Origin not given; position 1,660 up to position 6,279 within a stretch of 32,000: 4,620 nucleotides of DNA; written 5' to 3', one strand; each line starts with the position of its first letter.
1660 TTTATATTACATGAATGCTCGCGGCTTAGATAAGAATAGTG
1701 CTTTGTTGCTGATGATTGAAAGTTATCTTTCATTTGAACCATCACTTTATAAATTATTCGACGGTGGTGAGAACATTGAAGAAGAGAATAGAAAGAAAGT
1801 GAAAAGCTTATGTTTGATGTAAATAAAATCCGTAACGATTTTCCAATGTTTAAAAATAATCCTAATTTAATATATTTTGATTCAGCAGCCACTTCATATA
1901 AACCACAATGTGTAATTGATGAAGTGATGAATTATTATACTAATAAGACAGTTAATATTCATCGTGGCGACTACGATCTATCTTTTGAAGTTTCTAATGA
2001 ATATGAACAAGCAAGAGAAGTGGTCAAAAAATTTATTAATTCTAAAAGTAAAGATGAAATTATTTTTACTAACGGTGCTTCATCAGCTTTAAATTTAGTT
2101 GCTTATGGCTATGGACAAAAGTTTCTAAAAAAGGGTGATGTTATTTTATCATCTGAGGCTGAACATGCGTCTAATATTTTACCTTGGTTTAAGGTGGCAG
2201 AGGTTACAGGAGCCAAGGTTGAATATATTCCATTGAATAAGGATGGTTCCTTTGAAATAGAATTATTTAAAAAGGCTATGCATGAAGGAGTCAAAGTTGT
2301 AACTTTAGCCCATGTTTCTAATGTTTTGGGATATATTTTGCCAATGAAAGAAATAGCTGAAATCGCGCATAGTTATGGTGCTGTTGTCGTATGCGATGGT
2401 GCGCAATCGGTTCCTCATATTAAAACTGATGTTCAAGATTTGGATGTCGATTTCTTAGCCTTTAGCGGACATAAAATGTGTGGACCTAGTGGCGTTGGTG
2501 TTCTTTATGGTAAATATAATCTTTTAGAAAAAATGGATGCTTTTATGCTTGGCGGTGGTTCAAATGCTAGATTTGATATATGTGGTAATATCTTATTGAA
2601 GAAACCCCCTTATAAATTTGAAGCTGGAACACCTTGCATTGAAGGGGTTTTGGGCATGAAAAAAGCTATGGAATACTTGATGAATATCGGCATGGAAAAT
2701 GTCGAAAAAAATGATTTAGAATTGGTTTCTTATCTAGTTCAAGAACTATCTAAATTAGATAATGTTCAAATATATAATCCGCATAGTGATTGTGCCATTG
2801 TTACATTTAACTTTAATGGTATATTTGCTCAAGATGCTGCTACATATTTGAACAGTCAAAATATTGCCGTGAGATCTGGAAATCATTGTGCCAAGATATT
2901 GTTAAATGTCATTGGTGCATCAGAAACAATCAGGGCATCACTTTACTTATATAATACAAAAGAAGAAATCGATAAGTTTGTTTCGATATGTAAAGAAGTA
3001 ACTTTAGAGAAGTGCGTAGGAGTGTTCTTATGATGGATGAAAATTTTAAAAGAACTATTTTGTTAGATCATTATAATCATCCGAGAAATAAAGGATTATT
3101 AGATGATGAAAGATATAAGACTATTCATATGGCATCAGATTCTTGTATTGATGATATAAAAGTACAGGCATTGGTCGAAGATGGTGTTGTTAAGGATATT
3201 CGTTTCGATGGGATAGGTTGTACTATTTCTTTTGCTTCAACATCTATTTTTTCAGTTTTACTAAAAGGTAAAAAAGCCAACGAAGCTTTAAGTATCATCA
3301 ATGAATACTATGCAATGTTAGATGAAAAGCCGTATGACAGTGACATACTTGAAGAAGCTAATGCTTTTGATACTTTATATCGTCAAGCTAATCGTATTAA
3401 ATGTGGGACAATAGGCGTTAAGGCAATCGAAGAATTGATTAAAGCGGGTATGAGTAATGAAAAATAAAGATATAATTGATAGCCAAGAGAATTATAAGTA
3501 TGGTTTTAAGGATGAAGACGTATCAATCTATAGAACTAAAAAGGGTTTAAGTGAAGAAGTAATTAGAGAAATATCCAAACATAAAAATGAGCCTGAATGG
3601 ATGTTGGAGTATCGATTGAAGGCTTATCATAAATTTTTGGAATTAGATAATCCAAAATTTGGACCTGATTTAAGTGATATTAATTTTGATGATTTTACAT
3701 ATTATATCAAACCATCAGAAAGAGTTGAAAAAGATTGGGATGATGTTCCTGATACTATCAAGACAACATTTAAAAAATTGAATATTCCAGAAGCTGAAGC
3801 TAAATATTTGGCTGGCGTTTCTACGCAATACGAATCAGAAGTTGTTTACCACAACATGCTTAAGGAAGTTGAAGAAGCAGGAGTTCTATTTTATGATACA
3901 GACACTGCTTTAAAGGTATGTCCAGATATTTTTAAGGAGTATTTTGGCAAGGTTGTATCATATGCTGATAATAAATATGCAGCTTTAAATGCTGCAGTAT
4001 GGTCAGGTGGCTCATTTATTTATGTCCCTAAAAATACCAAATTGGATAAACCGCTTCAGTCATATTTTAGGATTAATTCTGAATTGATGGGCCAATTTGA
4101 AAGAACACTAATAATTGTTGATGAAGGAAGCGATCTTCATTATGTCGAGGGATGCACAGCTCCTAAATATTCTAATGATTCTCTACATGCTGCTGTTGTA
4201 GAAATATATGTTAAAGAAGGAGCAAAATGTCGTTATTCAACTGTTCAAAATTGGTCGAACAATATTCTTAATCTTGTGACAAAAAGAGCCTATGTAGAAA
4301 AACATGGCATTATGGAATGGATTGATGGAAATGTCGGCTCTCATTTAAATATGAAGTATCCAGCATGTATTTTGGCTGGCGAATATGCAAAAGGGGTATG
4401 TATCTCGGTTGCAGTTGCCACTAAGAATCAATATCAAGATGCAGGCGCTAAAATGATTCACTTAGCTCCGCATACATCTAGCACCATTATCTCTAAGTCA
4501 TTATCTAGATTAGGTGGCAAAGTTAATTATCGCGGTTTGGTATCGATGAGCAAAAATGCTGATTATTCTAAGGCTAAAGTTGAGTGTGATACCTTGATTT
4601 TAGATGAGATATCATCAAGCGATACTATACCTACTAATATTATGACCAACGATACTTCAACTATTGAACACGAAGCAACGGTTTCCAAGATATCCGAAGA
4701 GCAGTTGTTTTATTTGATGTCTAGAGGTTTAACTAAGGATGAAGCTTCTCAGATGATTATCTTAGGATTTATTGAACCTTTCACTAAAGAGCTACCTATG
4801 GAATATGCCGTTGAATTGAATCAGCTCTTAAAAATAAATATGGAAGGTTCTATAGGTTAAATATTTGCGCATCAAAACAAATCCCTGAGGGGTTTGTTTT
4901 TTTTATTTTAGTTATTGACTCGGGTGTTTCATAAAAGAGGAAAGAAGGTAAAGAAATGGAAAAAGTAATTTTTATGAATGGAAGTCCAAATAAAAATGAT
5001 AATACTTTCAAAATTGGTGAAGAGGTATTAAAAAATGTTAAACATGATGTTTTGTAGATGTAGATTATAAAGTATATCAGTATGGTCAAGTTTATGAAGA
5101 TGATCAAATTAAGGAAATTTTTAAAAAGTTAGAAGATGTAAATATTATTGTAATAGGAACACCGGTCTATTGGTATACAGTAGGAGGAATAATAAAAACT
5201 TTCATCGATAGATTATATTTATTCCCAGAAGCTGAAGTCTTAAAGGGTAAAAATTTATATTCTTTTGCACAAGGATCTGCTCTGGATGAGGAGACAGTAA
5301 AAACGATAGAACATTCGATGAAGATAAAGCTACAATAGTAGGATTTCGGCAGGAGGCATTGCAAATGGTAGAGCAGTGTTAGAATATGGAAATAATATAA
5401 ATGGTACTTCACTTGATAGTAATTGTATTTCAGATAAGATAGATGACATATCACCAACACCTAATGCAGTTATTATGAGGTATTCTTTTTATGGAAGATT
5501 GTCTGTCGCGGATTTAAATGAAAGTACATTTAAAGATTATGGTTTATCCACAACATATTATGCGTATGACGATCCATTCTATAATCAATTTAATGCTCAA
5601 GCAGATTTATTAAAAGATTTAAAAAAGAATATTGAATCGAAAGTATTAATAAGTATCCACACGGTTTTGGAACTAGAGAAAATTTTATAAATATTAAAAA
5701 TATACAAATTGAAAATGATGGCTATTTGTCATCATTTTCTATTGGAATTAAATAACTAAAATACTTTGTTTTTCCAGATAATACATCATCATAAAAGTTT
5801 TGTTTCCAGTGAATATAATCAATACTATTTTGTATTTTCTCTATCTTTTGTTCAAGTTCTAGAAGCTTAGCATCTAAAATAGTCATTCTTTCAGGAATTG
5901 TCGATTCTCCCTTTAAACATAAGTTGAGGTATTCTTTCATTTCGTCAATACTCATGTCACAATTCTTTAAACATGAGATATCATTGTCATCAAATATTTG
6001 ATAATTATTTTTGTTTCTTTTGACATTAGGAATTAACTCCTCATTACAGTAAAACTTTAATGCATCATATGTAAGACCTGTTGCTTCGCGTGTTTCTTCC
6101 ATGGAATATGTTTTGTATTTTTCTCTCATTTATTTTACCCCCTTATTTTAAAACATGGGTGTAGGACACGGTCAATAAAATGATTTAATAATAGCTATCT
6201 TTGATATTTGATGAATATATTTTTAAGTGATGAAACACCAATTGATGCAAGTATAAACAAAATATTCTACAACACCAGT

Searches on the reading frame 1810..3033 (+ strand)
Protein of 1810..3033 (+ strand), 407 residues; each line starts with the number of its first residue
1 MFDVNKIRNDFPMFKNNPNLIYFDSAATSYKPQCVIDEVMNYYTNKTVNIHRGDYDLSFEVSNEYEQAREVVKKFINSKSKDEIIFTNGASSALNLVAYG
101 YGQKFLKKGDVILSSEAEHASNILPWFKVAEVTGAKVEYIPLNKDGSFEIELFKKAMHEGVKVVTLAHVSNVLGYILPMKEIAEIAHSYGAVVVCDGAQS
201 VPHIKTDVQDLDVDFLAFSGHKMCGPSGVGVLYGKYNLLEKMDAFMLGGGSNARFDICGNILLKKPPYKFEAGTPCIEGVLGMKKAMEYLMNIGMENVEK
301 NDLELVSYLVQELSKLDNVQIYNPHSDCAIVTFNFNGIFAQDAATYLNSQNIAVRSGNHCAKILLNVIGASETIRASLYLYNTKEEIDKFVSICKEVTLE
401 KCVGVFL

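Call 6: search_protein_families(library=pfam, proteins=[window:1810-3033:+], max_evalue=0.01)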
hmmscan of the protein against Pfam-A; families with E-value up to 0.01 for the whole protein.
window:1810-3033:+ (407 aa): 5 families
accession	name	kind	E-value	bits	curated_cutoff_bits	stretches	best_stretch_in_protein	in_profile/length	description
PF00266.25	Aminotran_5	-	6.2e-135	450.4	21.5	1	21-390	1-371/371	Aminotransferase class-V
PF00155.27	Aminotran_1_2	-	1.9e-08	34.4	19.7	1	67-198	46-187/361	Aminotransferase class I and II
PF01212.27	Beta_elim_lyase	-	2.4e-05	24.2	27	1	128-241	89-218/288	Beta-eliminating lyase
PF01053.26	Cys_Met_Meta_PP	-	5.6e-05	22.3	27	1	103-222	85-198/381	Cys/Met metabolism PLP-dependent enzyme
PF01041.23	DegT_DnrJ_EryC1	-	0.00096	18.9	19.8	1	67-202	25-151/360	DegT/DnrJ/EryC1/StrS aminotransferase family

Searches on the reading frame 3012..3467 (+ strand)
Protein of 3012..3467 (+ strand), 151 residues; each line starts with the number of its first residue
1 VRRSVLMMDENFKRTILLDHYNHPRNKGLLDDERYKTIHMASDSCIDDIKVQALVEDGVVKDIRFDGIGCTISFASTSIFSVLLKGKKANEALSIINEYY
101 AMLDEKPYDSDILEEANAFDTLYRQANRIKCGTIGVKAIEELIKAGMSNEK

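Call 75: search_protein_families(library=pfam, proteins=[window:3012-3467:+], max_evalue=0.00001)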
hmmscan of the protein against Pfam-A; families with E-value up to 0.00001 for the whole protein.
window:3012-3467:+ (151 aa): 1 family
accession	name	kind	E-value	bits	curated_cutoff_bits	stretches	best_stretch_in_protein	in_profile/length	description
PF01592.21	NifU_N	-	6.5e-20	72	22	1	17-98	6-89/127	NifU-like N terminal domain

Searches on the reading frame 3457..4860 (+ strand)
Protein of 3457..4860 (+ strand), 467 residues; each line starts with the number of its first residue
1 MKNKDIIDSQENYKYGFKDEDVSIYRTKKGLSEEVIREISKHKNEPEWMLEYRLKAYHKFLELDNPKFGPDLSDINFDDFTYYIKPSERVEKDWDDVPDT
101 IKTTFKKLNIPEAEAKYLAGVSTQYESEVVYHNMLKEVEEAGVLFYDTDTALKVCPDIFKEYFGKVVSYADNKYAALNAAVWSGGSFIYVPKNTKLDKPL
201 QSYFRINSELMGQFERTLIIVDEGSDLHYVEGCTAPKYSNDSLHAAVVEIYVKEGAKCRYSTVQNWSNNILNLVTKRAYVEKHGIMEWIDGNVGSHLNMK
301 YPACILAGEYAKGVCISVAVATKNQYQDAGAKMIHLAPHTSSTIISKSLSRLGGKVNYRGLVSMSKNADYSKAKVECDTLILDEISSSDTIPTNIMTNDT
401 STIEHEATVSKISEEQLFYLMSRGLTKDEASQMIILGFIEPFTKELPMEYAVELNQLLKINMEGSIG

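Call 6: search_protein_families(library=pfam, proteins=[window:3457-4860:+], max_evalue=0.01)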
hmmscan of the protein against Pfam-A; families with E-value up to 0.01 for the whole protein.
window:3457-4860:+ (467 aa): 2 families
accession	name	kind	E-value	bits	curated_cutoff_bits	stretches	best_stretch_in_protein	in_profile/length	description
PF01458.23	SUFBD_core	-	2.3e-78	263.3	27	1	204-438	1-232/232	SUF system FeS cluster assembly, SufBD core domain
PF19295.5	SufBD_N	-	2.2e-09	37.7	23.5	1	130-201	99-171/172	SufBD protein N-terminal region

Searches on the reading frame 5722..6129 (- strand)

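Call 6: search_protein_families(library=pfam, proteins=[window:5722-6129:-], max_evalue=0.01)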
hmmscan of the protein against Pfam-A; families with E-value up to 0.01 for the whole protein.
window:5722-6129:- (135 aa): 3 families
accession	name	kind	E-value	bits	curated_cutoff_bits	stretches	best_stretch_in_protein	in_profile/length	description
PF09278.17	MerR-DNA-bind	-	7.3e-08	33.4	25.4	1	51-104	7-60/65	MerR, DNA binding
PF13411.12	MerR_1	-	8.3e-07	29.5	21.6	1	8-56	1-48/69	MerR HTH family regulatory protein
PF00376.29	MerR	-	0.0048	17.1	28.2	1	15-43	7-35/38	MerR family regulatory protein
